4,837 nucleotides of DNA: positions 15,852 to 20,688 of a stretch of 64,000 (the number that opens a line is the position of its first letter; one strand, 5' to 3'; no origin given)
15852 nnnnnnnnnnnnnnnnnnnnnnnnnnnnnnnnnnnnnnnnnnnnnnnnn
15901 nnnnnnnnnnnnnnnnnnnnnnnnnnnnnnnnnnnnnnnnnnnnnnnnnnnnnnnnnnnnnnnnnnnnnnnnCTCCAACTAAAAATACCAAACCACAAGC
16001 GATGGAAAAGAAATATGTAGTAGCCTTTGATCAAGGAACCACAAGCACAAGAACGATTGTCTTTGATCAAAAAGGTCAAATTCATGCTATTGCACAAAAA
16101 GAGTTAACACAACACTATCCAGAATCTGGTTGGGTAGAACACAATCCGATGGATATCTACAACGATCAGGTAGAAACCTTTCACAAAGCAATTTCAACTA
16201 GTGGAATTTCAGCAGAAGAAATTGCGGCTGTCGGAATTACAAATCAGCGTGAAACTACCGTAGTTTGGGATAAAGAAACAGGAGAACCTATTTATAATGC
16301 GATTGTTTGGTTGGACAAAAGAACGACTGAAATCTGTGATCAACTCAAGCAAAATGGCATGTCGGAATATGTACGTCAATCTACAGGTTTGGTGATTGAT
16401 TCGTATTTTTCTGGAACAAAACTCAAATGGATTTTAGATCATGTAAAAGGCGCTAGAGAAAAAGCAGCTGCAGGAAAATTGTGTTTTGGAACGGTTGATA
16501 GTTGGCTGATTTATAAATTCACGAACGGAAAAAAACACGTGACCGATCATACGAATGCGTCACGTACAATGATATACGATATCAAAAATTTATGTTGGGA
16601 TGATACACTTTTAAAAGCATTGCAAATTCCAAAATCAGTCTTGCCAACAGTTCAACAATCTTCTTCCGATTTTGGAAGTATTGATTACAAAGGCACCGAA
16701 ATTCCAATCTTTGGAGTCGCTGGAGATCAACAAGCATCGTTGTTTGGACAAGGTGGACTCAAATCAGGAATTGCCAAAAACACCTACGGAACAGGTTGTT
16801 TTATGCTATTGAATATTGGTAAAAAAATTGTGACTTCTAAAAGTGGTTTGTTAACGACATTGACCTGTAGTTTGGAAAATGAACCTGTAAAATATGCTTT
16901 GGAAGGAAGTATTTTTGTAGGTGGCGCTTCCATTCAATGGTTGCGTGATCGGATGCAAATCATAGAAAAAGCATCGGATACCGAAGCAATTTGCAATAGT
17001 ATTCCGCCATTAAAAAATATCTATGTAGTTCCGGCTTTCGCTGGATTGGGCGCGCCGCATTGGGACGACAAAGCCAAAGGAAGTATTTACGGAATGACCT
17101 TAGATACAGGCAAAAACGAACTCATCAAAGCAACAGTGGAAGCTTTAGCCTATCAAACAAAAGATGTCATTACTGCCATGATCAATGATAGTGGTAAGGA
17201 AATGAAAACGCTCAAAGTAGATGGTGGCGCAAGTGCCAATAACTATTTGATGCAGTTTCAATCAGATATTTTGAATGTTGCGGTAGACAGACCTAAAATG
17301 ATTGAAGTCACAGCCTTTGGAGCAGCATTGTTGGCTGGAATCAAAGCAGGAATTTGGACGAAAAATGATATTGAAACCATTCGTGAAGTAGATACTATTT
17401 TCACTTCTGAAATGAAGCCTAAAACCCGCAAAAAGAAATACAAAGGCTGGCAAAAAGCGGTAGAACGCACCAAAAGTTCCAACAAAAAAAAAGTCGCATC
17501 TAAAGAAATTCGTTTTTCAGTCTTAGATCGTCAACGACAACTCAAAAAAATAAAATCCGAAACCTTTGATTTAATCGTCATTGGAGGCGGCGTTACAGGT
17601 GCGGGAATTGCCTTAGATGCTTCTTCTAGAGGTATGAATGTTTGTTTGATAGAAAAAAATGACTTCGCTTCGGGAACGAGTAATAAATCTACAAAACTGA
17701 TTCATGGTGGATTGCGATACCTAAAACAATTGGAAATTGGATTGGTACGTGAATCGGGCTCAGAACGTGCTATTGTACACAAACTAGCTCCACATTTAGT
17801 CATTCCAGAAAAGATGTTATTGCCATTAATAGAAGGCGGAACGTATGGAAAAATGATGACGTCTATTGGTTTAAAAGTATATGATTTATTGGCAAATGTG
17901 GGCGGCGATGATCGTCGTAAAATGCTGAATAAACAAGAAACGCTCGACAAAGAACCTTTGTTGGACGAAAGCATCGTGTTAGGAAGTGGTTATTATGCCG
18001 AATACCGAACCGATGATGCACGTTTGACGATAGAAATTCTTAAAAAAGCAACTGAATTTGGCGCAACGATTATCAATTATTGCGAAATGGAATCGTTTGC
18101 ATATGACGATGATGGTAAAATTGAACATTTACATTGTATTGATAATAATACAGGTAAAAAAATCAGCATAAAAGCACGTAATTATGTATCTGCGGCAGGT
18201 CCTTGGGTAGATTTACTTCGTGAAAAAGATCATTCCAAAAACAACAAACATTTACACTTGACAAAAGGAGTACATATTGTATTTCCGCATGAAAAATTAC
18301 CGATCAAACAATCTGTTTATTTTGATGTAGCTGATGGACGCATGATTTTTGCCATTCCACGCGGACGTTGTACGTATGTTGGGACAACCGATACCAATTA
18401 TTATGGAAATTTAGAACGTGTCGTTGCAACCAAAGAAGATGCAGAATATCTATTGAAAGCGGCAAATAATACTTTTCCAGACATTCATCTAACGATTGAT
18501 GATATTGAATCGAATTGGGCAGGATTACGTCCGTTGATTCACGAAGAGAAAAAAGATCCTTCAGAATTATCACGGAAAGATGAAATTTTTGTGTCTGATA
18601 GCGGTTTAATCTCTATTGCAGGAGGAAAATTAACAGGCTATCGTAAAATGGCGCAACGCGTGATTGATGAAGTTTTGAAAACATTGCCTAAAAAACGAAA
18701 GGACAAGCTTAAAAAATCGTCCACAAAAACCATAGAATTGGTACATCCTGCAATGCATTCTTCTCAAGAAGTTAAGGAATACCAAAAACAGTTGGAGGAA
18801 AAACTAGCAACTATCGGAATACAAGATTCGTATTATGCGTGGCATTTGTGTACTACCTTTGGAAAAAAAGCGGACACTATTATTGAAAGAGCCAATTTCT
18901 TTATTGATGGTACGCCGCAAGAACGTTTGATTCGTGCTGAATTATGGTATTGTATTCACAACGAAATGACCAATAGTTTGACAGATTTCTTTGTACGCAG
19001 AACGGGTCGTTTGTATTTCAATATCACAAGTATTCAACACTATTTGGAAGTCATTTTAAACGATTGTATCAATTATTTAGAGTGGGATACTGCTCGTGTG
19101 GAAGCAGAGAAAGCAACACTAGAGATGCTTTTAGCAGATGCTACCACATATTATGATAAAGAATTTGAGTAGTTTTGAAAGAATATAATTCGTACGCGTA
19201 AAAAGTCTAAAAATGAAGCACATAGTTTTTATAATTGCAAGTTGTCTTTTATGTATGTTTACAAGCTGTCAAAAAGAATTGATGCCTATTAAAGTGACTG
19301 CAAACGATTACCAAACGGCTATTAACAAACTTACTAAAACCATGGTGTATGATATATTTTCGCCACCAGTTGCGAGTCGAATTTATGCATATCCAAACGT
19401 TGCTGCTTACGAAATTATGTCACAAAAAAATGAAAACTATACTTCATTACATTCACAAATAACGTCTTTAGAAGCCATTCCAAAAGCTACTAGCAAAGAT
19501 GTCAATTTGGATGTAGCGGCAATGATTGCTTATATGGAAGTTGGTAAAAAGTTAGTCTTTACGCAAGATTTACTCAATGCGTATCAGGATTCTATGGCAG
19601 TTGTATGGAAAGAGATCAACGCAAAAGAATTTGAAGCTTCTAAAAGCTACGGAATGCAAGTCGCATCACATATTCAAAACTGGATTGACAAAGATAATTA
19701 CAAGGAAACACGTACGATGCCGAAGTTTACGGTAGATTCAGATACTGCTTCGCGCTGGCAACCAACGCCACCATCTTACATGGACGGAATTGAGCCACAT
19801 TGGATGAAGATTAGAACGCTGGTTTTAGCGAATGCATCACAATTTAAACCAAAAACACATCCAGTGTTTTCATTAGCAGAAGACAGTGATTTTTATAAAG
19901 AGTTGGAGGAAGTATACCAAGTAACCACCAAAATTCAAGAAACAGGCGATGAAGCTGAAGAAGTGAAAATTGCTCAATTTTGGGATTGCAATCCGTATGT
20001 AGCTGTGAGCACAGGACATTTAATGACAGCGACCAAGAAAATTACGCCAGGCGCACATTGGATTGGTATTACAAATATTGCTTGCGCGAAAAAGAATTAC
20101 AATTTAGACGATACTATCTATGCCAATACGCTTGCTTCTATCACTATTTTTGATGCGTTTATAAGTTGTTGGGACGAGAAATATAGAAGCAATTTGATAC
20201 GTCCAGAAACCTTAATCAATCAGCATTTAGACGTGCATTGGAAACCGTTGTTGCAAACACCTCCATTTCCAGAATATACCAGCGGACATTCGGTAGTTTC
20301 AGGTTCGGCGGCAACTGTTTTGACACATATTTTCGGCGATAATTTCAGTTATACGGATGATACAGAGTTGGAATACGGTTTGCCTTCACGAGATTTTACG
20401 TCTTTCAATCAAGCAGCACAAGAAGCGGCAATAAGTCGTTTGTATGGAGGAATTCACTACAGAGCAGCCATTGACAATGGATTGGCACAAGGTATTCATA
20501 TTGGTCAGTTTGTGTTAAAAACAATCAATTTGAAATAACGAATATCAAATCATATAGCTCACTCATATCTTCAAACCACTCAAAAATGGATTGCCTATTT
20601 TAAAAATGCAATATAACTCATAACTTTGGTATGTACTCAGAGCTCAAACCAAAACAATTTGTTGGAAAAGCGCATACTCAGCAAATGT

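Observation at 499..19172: Candidate floridoside (alpha-galactosylglycerol) utilisation locus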

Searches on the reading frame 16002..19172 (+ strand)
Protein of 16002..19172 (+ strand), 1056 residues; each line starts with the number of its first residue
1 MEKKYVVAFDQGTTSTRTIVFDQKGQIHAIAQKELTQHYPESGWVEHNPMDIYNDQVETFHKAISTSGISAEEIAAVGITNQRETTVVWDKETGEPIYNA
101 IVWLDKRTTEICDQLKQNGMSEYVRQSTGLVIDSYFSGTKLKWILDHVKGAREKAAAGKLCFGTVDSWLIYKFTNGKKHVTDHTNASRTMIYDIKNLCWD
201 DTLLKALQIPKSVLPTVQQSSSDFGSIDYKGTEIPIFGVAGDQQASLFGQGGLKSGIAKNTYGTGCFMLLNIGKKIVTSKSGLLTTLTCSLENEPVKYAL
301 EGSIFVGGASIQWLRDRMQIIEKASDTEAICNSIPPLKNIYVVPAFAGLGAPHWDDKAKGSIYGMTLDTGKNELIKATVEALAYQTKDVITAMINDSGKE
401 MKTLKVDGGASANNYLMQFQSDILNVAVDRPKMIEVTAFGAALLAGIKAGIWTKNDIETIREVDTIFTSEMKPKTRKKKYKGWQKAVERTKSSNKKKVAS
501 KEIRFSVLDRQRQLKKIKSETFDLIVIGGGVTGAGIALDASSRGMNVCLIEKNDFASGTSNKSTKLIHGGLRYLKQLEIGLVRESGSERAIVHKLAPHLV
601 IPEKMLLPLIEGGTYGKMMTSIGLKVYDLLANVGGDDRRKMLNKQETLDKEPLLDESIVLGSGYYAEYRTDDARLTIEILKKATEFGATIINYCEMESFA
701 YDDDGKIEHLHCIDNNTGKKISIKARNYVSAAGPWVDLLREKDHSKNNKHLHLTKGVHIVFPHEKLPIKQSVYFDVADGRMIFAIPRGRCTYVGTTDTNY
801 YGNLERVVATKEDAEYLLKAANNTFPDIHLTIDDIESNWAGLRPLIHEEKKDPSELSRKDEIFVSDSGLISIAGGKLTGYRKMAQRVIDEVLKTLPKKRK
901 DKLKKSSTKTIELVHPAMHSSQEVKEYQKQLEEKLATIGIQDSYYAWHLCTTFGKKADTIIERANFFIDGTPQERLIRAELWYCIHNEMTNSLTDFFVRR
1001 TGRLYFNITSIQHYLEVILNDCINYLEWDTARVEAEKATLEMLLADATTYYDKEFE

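Call 3: search_protein_families(library=pfam, proteins=[window:16002-19172:+])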
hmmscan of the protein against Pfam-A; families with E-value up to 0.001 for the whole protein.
window:16002-19172:+ (1056 aa): 8 families
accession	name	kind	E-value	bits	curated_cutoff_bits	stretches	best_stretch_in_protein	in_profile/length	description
PF00370.27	FGGY_N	-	6.2e-77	258.9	28.8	1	5-249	1-245/245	FGGY family of carbohydrate kinases, N-terminal domain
PF01266.30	DAO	-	1.5e-55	189.6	27.9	1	523-849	1-316/353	FAD dependent oxidoreductase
PF02782.22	FGGY_C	-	2.8e-39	135.4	27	1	259-448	2-197/198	FGGY family of carbohydrate kinases, C-terminal domain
PF16901.10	DAO_C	-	4.5e-15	56.1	31.4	1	929-1032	16-125/126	C-terminal domain of alpha-glycerophosphate oxidase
PF12831.13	FAD_oxidored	-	0.00015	21.6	27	1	523-560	1-38/416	FAD dependent oxidoreductase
PF00890.30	FAD_binding_2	-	0.00038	20.2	20.4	1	523-563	1-41/414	FAD binding domain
PF13450.12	NAD_binding_8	-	0.00055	20.6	21.9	0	526-561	1-36/68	NAD(P)-binding Rossmann-like domain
PF07992.20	Pyr_redox_2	-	0.00078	19.4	26.1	0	509-555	131-176/291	Pyridine nucleotide-disulphide oxidoreductase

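Call 4: search_protein_families(library=ncbifam, proteins=[window:16002-19172:+])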
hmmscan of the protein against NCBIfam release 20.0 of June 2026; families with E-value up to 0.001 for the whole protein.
window:16002-19172:+ (1056 aa): 41 families (the best 25 are shown)
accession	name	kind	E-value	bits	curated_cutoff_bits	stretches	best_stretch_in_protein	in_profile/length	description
NF000756.0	PRK00047.1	subfamily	1e-224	746.5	498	1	1-496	2-500/502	glycerol kinase GlpK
TIGR01311.1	glycerol_kin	equivalog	1.4e-208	693.2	590.35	1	4-491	1-494/496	glycerol kinase GlpK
NF033461.1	glycerol3P_ox_1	equivalog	1.3e-140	469.6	840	2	505-848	2-351/607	type 1 glycerol-3-phosphate oxidase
NF008899.0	PRK12266.1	equivalog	1.2e-96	324.3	360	1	518-1002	3-479/508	glycerol-3-phosphate dehydrogenase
NF009906.0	PRK13369.1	equivalog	1.7e-84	284.2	352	1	518-1002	3-478/502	glycerol-3-phosphate dehydrogenase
TIGR01312.1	XylB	equivalog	1.5e-62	211.7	380.25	1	9-480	3-469/481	xylulokinase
TIGR03377.1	glycerol3P_GlpA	equivalog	1.2e-41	142.9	552.8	1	523-930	1-390/530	anaerobic glycerol-3-phosphate dehydrogenase subunit GlpA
TIGR01314.1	gntK_FGGY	equivalog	5.1e-37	127.6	648.55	1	5-481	1-477/505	gluconokinase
NF008187.0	PRK10939.1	equivalog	8e-33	113.8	528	1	2-490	2-503/521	autoinducer-2 kinase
NF008313.0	PRK11101.1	equivalog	2.9e-32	112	425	1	516-903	3-381/548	anaerobic glycerol-3-phosphate dehydrogenase subunit A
NF011601.0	PRK15027.1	equivalog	4.7e-29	101.1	912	1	7-450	3-437/484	xylulokinase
TIGR02628.1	fuculo_kin_coli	equivalog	5.7e-27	94.8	470.9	1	6-456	3-449/465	L-fuculokinase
TIGR01315.1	5C_CHO_kinase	subfamily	6.1e-26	91.2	408.7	2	312-485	356-532/541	FGGY family pentulose kinase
NF003154.0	PRK04123.1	equivalog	7.6e-19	67.8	428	1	347-480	390-527/554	ribulokinase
NF033460.1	glycerol3P_ox_II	equivalog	2.3e-17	63.2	460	1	522-871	2-343/361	type 2 glycerol-3-phosphate oxidase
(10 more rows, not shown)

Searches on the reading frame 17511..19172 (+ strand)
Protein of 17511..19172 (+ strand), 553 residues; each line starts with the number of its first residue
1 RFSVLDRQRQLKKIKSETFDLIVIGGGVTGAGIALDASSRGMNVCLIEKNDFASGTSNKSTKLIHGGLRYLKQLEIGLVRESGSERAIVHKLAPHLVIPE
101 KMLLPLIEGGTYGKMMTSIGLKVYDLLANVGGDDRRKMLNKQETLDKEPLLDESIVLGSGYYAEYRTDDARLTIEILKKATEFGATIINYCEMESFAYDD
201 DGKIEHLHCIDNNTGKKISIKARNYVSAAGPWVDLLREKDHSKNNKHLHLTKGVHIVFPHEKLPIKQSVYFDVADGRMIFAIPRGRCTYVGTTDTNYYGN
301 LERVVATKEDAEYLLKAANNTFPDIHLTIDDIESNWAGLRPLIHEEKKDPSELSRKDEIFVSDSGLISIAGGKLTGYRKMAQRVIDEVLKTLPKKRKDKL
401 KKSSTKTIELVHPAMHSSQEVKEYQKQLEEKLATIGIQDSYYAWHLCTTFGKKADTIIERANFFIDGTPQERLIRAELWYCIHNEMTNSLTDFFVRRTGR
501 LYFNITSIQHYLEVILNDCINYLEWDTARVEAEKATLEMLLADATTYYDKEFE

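Call 20: search_solved_structures(query=window:17511-19172:+, max_evalue=1e-10)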
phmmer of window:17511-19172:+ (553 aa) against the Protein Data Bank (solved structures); distinct sequences matched with E-value up to 1e-10: 4.
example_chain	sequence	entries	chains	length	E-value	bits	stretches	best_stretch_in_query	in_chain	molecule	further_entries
3da1_A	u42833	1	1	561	4.3e-156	523.9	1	2-527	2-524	Glycerol-3-phosphate dehydrogenase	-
2rgh_A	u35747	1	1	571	2.7e-105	356.3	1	2-544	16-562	Alpha-Glycerophosphate Oxidase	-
2rgo_A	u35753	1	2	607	1.2e-100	341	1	2-399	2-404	Alpha-Glycerophosphate Oxidase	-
2qcu_A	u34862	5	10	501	1.5e-55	192.1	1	17-500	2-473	Aerobic glycerol-3-phosphate dehydrogenase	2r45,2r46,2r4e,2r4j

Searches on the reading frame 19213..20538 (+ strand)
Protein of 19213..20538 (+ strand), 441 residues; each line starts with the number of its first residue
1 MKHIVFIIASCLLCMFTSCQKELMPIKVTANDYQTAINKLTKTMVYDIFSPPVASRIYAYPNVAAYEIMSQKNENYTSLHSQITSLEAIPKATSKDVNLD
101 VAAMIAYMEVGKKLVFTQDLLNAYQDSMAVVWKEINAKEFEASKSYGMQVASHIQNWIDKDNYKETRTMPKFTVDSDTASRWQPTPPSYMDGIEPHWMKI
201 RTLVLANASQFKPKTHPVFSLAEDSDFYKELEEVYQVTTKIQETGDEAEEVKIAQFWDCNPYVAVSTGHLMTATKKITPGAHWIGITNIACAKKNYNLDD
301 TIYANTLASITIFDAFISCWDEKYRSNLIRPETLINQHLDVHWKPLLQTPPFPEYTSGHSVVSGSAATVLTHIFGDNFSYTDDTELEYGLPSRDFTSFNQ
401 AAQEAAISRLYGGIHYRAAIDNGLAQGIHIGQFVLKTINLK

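Call 3: search_protein_families(library=pfam, proteins=[window:19213-20538:+])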
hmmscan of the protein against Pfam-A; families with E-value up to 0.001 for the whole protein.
window:19213-20538:+ (441 aa): 1 family
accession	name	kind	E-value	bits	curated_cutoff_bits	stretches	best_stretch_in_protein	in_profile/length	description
PF01569.27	PAP2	-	1e-10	41.9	27.2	1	305-438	7-125/130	PAP2 superfamily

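Call 4: search_protein_families(library=ncbifam, proteins=[window:19213-20538:+])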
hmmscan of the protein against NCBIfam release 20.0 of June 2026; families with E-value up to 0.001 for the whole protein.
window:19213-20538:+ (441 aa): 0 families

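Call 17: search_solved_structures(query=window:19213-20538:+, max_evalue=0.1)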
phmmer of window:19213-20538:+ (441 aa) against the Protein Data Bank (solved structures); distinct sequences matched with E-value up to 0.1: 5.
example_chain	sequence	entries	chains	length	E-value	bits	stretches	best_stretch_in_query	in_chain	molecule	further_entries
4cit_A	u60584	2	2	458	4.4e-184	615.6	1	4-439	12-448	VANADIUM-DEPENDENT HALOPEROXIDASE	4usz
9l8x_B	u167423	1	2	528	0.00052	22.4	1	342-433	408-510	Vanadium-dependent haloperoxidase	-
3w35_A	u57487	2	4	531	0.0082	18.4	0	342-433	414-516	NapH1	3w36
1qhb_A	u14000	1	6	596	0.015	17.6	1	349-428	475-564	HALOPEROXIDASE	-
9ptr_A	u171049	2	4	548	0.035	16.4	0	294-336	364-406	Vanadium-dependent haloperoxidase | Vanadium haloperoxidase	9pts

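Call 82: search_solved_structures(query=window:19213-20538:+, max_evalue=1e-50, show_alignments=1)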
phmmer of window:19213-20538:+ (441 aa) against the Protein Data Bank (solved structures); distinct sequences matched with E-value up to 1e-50: 1.
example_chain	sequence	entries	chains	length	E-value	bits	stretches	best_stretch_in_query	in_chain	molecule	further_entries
4cit_A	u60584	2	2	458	4.4e-184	615.6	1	4-439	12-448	VANADIUM-DEPENDENT HALOPEROXIDASE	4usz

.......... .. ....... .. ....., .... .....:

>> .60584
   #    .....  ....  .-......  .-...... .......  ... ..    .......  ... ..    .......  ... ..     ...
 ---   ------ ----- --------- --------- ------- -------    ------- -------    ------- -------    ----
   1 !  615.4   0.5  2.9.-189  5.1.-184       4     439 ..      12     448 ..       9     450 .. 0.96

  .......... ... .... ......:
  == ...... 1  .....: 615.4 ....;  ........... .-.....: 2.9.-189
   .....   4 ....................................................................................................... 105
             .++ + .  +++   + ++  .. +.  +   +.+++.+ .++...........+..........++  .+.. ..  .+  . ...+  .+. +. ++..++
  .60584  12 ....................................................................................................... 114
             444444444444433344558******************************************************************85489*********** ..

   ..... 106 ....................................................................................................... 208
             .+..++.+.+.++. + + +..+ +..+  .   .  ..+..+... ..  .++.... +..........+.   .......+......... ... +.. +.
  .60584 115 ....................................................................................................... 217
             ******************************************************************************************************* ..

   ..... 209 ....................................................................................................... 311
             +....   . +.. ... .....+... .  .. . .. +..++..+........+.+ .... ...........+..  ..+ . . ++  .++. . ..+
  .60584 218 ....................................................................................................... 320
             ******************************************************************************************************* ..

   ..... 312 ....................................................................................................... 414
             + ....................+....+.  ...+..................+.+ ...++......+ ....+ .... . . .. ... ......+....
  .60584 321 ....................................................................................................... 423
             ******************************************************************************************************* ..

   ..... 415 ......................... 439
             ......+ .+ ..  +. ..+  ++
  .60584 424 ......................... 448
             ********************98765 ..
